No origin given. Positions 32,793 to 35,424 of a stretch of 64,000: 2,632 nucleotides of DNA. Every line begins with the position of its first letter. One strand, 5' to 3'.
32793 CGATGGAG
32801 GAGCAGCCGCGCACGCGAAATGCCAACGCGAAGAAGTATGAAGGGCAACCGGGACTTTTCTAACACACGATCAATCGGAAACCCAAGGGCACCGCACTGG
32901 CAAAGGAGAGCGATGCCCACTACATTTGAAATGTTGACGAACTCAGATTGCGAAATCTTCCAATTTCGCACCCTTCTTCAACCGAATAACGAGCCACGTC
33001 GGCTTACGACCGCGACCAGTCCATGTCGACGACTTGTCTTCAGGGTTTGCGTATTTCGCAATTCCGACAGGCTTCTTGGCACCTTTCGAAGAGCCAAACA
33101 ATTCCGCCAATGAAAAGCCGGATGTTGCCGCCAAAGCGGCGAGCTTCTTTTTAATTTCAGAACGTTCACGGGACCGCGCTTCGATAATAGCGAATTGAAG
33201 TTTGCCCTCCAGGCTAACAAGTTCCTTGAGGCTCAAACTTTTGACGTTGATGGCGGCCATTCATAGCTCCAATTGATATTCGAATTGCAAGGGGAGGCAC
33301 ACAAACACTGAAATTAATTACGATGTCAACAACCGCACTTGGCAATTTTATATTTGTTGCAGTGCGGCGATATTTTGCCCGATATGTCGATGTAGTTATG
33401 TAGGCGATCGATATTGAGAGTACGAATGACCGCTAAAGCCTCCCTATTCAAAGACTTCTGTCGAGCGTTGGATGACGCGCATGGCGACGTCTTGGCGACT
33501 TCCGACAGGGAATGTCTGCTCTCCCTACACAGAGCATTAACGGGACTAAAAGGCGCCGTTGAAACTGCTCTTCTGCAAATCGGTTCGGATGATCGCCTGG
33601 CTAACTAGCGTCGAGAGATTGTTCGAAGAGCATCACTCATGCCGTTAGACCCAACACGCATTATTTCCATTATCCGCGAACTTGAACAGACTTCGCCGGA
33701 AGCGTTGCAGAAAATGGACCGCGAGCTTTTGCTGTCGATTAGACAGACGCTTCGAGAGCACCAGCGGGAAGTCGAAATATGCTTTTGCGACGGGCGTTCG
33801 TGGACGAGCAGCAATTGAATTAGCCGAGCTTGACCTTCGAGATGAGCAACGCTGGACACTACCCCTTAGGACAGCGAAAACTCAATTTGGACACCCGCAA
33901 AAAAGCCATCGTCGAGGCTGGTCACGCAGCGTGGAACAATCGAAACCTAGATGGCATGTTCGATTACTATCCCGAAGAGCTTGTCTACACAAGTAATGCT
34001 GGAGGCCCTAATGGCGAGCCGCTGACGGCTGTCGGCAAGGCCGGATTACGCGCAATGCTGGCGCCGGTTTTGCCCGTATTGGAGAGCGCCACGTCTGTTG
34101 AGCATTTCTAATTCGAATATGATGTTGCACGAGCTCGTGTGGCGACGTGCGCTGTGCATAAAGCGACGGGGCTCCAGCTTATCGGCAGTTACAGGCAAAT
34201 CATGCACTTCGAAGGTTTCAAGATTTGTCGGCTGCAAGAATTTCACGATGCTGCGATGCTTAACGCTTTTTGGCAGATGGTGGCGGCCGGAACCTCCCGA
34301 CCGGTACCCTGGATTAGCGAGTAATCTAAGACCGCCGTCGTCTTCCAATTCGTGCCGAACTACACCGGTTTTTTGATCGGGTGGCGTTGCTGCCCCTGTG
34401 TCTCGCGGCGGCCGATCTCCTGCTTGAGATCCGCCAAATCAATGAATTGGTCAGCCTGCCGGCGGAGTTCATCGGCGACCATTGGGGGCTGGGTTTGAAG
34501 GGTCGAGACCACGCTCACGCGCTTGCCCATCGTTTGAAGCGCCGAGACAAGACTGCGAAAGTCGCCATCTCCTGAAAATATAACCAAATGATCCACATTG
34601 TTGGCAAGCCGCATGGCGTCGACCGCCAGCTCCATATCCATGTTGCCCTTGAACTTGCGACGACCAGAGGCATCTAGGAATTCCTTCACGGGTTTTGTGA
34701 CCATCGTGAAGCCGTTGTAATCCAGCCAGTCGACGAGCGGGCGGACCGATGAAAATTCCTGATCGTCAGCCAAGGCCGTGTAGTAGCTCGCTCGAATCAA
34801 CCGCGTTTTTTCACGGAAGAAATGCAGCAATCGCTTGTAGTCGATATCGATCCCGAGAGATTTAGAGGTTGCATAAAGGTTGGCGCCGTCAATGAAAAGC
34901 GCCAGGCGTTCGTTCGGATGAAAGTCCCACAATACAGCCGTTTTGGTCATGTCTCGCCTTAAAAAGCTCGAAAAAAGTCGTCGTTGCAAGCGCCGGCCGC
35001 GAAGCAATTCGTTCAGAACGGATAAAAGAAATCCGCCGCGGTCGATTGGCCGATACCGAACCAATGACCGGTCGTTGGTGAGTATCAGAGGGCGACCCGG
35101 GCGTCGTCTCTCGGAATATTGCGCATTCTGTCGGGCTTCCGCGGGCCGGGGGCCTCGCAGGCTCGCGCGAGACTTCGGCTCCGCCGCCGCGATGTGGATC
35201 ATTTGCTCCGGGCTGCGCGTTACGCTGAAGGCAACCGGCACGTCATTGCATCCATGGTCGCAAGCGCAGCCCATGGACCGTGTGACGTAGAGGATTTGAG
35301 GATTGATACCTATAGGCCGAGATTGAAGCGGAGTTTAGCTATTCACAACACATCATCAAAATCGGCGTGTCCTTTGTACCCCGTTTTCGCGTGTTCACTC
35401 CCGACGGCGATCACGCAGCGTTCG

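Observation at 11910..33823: Five dispersed copies of an unrecognised ~60-aa helical protein, interleaved with SRAP and SnoaL genes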

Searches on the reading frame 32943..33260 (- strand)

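Call 38: search_protein_families(library=pfam, proteins=[window:32943-33260:-], max_evalue=0.01)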
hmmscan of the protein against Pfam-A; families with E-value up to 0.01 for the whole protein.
window:32943-33260:- (105 aa): 1 family
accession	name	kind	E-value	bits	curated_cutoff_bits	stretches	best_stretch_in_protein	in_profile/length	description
PF00816.26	Histone_HNS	-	9.7e-16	57.7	25.6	1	68-105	1-38/38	H-NS histone C-terminal domain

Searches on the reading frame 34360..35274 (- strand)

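Call 38: search_protein_families(library=pfam, proteins=[window:34360-35274:-], max_evalue=0.01)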
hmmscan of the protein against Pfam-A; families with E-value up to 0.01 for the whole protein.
window:34360-35274:- (304 aa): 1 family
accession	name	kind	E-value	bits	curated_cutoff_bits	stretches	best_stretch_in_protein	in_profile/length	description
PF01936.24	NYN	-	9.2e-39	133.7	24.2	1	123-280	1-144/145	NYN domain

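Call 87: search_protein_families(library=padloc, proteins=[window:34360-35274:-], max_evalue=0.01)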
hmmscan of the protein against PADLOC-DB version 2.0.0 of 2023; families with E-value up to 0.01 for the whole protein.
window:34360-35274:- (304 aa): 2 families
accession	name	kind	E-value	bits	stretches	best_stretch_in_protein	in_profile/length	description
PDLC01154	NYN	-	4.7e-17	60.3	1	126-288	150-303/310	"LabA-like protein, NYN family nuclease"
PDLC04163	HEC-09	-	0.00082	17.1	0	211-282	109-176/203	-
